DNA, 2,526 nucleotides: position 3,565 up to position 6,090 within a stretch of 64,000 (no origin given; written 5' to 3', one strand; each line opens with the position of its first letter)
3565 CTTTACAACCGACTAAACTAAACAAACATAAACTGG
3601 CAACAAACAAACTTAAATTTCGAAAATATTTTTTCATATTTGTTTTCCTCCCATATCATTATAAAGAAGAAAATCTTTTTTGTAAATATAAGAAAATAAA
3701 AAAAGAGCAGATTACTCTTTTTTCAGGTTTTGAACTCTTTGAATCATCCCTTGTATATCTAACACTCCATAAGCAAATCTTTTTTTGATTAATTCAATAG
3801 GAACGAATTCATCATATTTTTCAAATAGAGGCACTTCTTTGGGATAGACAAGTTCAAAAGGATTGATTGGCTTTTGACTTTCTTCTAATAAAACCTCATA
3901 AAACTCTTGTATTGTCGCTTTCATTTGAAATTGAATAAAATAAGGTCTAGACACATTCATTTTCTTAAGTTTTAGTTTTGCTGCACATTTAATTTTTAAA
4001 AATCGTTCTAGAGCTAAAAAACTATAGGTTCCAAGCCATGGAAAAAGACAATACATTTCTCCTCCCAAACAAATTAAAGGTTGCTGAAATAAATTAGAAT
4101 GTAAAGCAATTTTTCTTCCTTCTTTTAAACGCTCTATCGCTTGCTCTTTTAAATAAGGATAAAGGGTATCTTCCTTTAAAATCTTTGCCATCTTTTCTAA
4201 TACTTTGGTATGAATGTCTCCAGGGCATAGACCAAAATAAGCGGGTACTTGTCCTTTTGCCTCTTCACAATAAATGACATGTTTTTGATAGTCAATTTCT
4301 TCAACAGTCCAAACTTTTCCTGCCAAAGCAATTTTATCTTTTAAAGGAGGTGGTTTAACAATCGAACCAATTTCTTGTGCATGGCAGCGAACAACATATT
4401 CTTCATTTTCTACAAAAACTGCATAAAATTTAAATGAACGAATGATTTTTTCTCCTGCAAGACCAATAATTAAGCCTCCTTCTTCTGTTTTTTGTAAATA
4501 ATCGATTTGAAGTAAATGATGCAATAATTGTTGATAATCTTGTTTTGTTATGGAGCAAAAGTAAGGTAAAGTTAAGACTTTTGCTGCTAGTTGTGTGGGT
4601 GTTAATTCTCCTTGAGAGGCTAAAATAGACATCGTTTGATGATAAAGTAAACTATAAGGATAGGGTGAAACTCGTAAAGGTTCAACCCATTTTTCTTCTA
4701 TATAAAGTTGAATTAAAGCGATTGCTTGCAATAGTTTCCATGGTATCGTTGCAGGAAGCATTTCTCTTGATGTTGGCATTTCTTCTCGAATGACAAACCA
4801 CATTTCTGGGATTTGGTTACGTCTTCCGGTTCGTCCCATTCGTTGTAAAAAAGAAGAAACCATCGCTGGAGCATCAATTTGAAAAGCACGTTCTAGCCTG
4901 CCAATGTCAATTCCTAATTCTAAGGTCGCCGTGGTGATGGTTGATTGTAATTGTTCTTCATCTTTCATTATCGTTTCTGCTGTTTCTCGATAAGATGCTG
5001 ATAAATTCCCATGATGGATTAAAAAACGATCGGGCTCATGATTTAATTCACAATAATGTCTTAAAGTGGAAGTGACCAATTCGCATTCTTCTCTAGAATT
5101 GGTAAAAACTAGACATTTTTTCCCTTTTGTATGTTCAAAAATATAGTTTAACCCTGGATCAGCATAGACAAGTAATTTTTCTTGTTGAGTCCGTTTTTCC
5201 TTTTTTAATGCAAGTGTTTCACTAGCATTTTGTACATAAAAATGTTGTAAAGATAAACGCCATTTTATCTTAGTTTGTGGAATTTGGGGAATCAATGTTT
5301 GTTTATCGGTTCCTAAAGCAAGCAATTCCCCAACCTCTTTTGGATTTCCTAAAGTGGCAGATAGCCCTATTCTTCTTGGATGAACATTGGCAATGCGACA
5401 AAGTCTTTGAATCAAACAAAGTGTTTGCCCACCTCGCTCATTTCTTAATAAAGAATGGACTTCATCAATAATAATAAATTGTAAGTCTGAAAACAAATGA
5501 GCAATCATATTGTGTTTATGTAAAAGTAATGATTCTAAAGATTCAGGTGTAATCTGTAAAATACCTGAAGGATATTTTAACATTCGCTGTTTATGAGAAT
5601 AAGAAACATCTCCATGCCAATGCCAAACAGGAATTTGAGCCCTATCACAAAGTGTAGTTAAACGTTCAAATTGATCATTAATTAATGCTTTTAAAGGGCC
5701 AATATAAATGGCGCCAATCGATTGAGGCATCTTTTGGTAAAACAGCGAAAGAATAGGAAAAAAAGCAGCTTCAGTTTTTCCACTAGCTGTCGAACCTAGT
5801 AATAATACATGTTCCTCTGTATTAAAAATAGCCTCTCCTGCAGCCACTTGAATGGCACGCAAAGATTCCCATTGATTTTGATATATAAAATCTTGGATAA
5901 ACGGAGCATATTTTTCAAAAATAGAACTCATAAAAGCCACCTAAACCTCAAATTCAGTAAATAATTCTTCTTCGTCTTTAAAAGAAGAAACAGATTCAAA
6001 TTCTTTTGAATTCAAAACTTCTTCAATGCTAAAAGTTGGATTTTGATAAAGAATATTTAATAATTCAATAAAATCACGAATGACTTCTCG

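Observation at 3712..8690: Self-contained three-gene TerB-like / DUF2791 ATPase / Lhr-like helicase operon (Shango-like anti-phage system)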

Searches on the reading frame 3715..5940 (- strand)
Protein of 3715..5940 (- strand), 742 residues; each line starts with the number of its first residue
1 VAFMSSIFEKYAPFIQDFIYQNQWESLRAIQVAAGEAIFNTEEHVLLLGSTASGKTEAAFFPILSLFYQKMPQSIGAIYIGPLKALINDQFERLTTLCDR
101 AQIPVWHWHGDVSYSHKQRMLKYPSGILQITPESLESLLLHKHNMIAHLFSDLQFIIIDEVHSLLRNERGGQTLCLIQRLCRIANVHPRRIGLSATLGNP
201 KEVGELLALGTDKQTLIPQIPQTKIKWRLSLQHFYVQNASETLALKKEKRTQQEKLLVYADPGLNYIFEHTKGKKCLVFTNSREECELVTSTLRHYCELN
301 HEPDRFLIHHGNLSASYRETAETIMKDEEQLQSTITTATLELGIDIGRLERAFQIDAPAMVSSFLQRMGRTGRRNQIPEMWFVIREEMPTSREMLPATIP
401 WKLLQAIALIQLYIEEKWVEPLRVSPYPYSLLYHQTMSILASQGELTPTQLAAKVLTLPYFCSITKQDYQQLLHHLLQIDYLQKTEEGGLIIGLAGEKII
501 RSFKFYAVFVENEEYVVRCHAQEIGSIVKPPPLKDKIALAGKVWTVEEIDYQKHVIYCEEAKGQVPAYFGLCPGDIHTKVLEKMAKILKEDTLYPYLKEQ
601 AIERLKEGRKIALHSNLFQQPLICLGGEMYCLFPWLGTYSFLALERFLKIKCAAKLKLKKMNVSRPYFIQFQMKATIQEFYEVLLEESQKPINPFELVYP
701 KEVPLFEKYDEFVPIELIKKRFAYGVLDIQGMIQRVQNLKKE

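Call 6: search_protein_families(library=pfam, proteins=[window:3715-5940:-], max_evalue=0.01)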
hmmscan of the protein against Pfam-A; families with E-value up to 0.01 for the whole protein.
window:3715-5940:- (742 aa): 5 families
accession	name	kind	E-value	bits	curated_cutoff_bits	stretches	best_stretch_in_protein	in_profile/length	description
PF00270.35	DEAD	-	2.1e-26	93.1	26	1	29-202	2-166/167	DEAD/DEAH box helicase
PF00271.37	Helicase_C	-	4.9e-15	56.2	23.5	1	267-374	9-109/110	Helicase conserved C-terminal domain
PF04851.21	ResIII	-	1.1e-05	25.8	22.5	1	22-197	7-162/164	Type III restriction enzyme, res subunit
PF22590.2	Cas3-like_C_2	-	0.0001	23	27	1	273-375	2-105/106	CRISPR-associated nuclease/helicase Cas3, C-terminal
PF01580.24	FtsK_SpoIIIE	-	0.0043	17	24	0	43-82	40-79/221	FtsK/SpoIIIE family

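Call 7: search_protein_families(library=padloc, proteins=[window:3715-5940:-], max_evalue=0.01)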
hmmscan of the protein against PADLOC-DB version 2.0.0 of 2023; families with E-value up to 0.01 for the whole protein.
window:3715-5940:- (742 aa): 52 families (the best 25 are shown)
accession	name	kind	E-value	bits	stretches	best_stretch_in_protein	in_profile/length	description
PDLC03960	SngC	-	1.8e-264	877.9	1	5-737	3-718/720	-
PDLC02503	BrxHI|BrxHII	-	8.5e-123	409.1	1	6-732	3-684/698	BrxHI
PDLC02501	BrxHI|BrxHII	-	1.6e-75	252.8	1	6-606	2-570/925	BrxHI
PDLC02897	DpdJ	-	1.8e-19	67.1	1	31-374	104-451/1570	DpdJ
PDLC01761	Cas3b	-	7.4e-15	52.7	2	15-123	209-305/705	-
PDLC00037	DruE3|DruE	-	1.8e-14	50.4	2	338-384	1064-1110/2055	SNF2 family N-terminal domain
PDLC00036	DruE3|DruE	-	3.1e-14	49.1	2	37-101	103-169/2023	SNF2 family N-terminal domain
PDLC02896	DpdJ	-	5.1e-14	48.9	2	118-202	330-417/1487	DpdJ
PDLC01252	Cas3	-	1.7e-13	48.7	1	50-388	7-302/324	CAS-I; effector_G3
PDLC00192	HamB1|HamB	-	3.2e-13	46.2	1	36-211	278-448/1104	DEAD-box helicase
PDLC00035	DruE3|DruE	-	3e-12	43.1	2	29-199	105-301/1460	SNF2 family N-terminal domain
PDLC03928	PsyrT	-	3.1e-12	43.6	2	22-163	18-153/689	-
PDLC00194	HamB1|HamB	-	2e-11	40.5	1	10-217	211-411/995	DEAD-box helicase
PDLC00175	HamB1|HamB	-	5.5e-11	38.6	1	24-248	227-439/1000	DEAD-box helicase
PDLC01762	Cas3b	-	8e-11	39.2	1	39-385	237-548/692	-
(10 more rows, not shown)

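Call 8: search_protein_families(library=ncbifam, proteins=[window:3715-5940:-], max_evalue=0.01)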
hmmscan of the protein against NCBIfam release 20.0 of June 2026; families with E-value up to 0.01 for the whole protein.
window:3715-5940:- (742 aa): 27 families (the best 25 are shown)
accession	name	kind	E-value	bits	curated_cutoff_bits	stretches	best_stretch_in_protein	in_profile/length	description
TIGR04121.1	DEXH_lig_assoc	equivalog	6.5e-59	199.4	850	1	15-548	3-497/804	ligase-associated DNA damage response DEXH box helicase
NF010338.0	PRK13767.1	equivalog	8.3e-49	166.6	849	1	6-374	14-385/877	ATP-dependent helicase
TIGR03817.1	DECH_helic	hypoth_equivalog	1.5e-30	106.1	874.1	1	31-386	41-385/742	helicase/secretion neighborhood putative DEAH-box helicase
NF007284.0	PRK09751.1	equivalog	7.7e-25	86.4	1496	2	9-294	13-313/1538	ATP-dependent helicase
NF002654.0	PRK02362.1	equivalog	8.2e-15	54.1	887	1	25-298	22-268/739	ATP-dependent DNA helicase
NF002251.0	PRK01172.1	equivalog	8.9e-14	50.6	891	1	29-218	25-200/674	ATP-dependent DNA helicase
NF001308.0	PRK00254.1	equivalog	9.7e-13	47.2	1216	1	36-208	33-190/720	ATP-dependent DNA helicase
TIGR00614.1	recQ_fam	subfamily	3.1e-12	46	219.8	2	264-379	217-325/470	RecQ family ATP-dependent DNA helicase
NF041067.1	DpdJ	equivalog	2.1e-11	42.3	800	2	333-377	575-619/1482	protein DpdJ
NF040935.1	helicase_Hel308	equivalog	3e-11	42.2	1200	1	24-332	24-303/704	ATP-dependent DNA helicase Hel308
NF053631.1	RNA_helic_CshA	equivalog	1.1e-09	37.6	646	2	22-165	17-154/434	degradosome RNA helicase CshA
TIGR01587.1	cas3_core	equivalog_domain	5.5e-09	35.6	102.45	1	51-389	8-337/358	CRISPR-associated helicase Cas3'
NF008394.0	PRK11192.1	equivalog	1.1e-08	34.3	507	1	265-374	239-341/441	ATP-dependent RNA helicase SrmB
TIGR01389.1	recQ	equivalog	2.2e-08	33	640.2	1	77-384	56-328/591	DNA helicase RecQ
NF008744.0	PRK11776.1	equivalog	4.4e-08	32.1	524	1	21-376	21-338/460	ATP-dependent RNA helicase DbpA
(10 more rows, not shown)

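Call 39: search_solved_structures(query=window:3715-5931:-, max_evalue=1e-10)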
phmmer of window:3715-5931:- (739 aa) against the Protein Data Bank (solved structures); distinct sequences matched with E-value up to 1e-10: 21.
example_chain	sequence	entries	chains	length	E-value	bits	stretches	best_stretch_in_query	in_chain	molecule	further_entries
6znp_A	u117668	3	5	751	1e-24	90.5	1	39-373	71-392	Uncharacterized ATP-dependent helicase YprA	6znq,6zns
5v9x_A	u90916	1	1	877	5.8e-24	88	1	38-209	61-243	ATP-dependent DNA helicase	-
7lhl_A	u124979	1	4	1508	2.7e-23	85.7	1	38-209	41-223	ATP-dependent DNA helicase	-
8alz_B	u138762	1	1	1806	1.6e-20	76.6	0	26-206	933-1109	Activating signal cointegrator 1 complex subunit 3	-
6qdv_B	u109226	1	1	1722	1.1e-19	73.8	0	15-304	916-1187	U5 small nuclear ribonucleoprotein 200 kDa helicase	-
4f92_B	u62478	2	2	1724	1.1e-19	73.7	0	15-304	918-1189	U5 small nuclear ribonucleoprotein 200 kDa helicase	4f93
4f91_B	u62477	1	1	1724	1.1e-19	73.7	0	15-304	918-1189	U5 small nuclear ribonucleoprotein 200 kDa helicase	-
5urj_A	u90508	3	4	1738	1.2e-19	73.7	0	15-304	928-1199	U5 small nuclear ribonucleoprotein 200 kDa helicase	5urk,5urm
4kit_B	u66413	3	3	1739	1.2e-19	73.7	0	15-304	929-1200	U5 small nuclear ribonucleoprotein 200 kDa helicase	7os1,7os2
6s8q_B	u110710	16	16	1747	1.2e-19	73.7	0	15-304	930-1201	U5 small nuclear ribonucleoprotein 200 kDa helicase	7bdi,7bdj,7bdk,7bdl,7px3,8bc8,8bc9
6s9i_B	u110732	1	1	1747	1.4e-19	73.4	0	15-304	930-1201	U5 small nuclear ribonucleoprotein 200 kDa helicase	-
6s8o_B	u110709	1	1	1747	1.7e-19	73.2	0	15-304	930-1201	U5 small nuclear ribonucleoprotein 200 kDa helicase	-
3jcr_C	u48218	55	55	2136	2.7e-19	72.5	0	15-304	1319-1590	hBrr2 | U5 small nuclear ribonucleoprotein 200 kDa helicase | Brr2, U5 small nuclear ribonucleoprotein 200 kDa helicase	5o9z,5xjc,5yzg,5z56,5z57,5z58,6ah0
7zpq_CA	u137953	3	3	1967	3.5e-19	72.2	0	21-303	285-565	SLH1 isoform 1 | RQC trigger complex helicase SLH1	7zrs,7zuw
4bgd_A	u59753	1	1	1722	4.3e-16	61.9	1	13-207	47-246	PRE-MRNA-SPLICING HELICASE BRR2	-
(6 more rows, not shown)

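Call 69: find_homologous_proteins(query=window:3715-5931:-, max_evalue=1e-20)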
Query window:3715-5931:- (739 aa): 8000 proteins with E <= 1e-20 among 8000 candidates; the best 120 are listed.
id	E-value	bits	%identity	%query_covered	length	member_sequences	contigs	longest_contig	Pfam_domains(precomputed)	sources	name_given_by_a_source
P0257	0.0e+0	1391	81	100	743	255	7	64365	PF00270.36,PF00271.38,PF04851.22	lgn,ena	-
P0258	0.0e+0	1246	71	100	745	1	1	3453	PF00270.36,PF00271.38,PF22590.3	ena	-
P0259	0.0e+0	1189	68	99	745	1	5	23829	PF00270.36,PF00271.38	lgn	-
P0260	0.0e+0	1188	68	99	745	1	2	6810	PF00270.36,PF00271.38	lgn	-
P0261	0.0e+0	1188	68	99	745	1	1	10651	PF00270.36,PF00271.38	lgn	-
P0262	0.0e+0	1188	68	99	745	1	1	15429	PF00270.36,PF00271.38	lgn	-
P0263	0.0e+0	1187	68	99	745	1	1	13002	PF00270.36,PF00271.38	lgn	-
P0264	0.0e+0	1187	68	99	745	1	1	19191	PF00270.36,PF00271.38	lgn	-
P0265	0.0e+0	1185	68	99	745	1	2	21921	PF00270.36,PF00271.38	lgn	-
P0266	0.0e+0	1185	68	99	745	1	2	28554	PF00270.36,PF00271.38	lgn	-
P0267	0.0e+0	1185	68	99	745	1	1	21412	PF00270.36,PF00271.38,PF22590.3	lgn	-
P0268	0.0e+0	1184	68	99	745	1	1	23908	PF00270.36,PF00271.38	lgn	-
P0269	0.0e+0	1184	68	99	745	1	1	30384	PF00270.36,PF00271.38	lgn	-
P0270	0.0e+0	1183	68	99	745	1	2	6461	PF00270.36,PF00271.38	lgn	-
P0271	0.0e+0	1183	68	99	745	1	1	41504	PF00270.36,PF00271.38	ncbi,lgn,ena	-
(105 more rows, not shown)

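Call 82: predict_structure(alignment_id=A2)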
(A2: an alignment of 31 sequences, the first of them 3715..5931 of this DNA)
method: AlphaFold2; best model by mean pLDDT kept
length: 739 residues; sequences in the alignment: 31
mean_pLDDT: 61.2   pTM: 0.39
mean pLDDT of the five models: 61.2, 60.9, 57.6, 57.1, 55.7
residues with pLDDT >= 90: 49; 70-90: 262; 50-70: 181; < 50: 247
segments of 3 or more residues with pLDDT < 50: 1-5, 81-87, 163-166, 218-268, 271-282, 306-391, 413-425, 491-511, 535-540, 559-575, 699-707, 718-722
pLDDT, mean of each block of 10 residues (from residue 1): 48 62 61 79 67 77 87 83 51 77 77 86 86 80 91 80 54 85 90 65 82 67 22 27 30 30 45 46 54 61 48 41 40 26 28 28 28 29 36 58 60 36 48 59 83 67 84 77 72 29 28 66 56 49 76 66 25 54 82 59 81 81 83 74 88 80 71 90 87 59 49 60 67 74
secondary structure, 60 per line:
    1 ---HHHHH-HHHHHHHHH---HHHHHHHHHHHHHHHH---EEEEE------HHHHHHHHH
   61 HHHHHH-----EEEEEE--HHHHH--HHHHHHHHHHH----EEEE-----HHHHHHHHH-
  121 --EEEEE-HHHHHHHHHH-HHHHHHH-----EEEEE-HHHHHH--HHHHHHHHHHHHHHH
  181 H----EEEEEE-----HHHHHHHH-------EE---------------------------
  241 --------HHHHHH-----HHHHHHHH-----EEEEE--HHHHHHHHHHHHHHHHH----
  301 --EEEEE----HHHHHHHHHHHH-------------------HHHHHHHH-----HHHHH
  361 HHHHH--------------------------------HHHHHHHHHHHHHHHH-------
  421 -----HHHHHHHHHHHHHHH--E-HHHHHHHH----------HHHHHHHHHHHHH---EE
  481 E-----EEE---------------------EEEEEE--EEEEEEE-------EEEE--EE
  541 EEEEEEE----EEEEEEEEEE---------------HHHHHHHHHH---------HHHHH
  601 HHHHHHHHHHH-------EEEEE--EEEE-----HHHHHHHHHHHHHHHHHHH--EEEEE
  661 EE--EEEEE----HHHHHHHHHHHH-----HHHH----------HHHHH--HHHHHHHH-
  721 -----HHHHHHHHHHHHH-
elements in order (helices of 4 or more, strands of 3 or more residues): H4-8 H10-18 H22-37 E41-45 H52-66 E72-77 H80-84 H87-97 E102-105 H111-119 E123-127 H129-138 H140-146 E152-156 H158-163 H166-181 E186-191 H197-204 H249-254 H260-267 E273-277 H280-296 E303-307 H312-323 H343-350 H356-365 H398-413 H426-440 H445-452 H463-475 E479-481 E487-489 E511-516 E519-525 E533-536 E539-547 E552-561 H577-586 H596-611 E619-623 E626-629 H635-653 E656-662 E665-669 H674-685 H691-694 H705-709 H712-719 H726-738

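Call 83: search_solved_structures(query=A2, max_evalue=1e-15, show_alignments=0)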
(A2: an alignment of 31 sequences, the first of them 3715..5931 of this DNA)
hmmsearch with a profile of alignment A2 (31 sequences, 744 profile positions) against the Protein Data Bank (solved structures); distinct sequences matched with E-value up to 1e-15: 21.
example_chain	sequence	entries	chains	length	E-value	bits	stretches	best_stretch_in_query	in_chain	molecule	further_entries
5v9x_A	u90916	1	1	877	2e-28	102.5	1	30-214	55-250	ATP-dependent DNA helicase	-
7lhl_A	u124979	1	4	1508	1e-27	100.2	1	30-214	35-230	ATP-dependent DNA helicase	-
6znp_A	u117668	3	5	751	2.7e-27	98.8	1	37-204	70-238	Uncharacterized ATP-dependent helicase YprA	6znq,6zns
6qdv_B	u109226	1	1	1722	1.3e-26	96.5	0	20-206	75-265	U5 small nuclear ribonucleoprotein 200 kDa helicase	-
4f91_B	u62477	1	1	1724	1.4e-26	96.4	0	20-206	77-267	U5 small nuclear ribonucleoprotein 200 kDa helicase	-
4f92_B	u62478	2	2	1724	1.4e-26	96.4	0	20-206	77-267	U5 small nuclear ribonucleoprotein 200 kDa helicase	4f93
5urj_A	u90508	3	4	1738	1.6e-26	96.2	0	20-206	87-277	U5 small nuclear ribonucleoprotein 200 kDa helicase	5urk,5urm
4kit_B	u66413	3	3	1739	1.6e-26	96.2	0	20-206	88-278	U5 small nuclear ribonucleoprotein 200 kDa helicase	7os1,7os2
6s9i_B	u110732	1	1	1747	1.6e-26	96.2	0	20-206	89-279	U5 small nuclear ribonucleoprotein 200 kDa helicase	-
6s8q_B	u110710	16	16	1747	1.7e-26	96.2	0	20-206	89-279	U5 small nuclear ribonucleoprotein 200 kDa helicase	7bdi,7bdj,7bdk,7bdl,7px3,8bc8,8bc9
3jcr_C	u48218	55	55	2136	8.7e-26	93.8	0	20-316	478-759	hBrr2 | U5 small nuclear ribonucleoprotein 200 kDa helicase | Brr2, U5 small nuclear ribonucleoprotein 200 kDa helicase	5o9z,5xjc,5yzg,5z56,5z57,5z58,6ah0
6s8o_B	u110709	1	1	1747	8.7e-26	93.8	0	20-206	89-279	U5 small nuclear ribonucleoprotein 200 kDa helicase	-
7zpq_CA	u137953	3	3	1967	9.8e-24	87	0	20-216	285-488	SLH1 isoform 1 | RQC trigger complex helicase SLH1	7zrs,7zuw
6qv3_A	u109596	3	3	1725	1.4e-23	86.5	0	18-374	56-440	Pre-mRNA splicing helicase-like protein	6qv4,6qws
8alz_B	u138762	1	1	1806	1.5e-23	86.4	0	21-204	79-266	Activating signal cointegrator 1 complex subunit 3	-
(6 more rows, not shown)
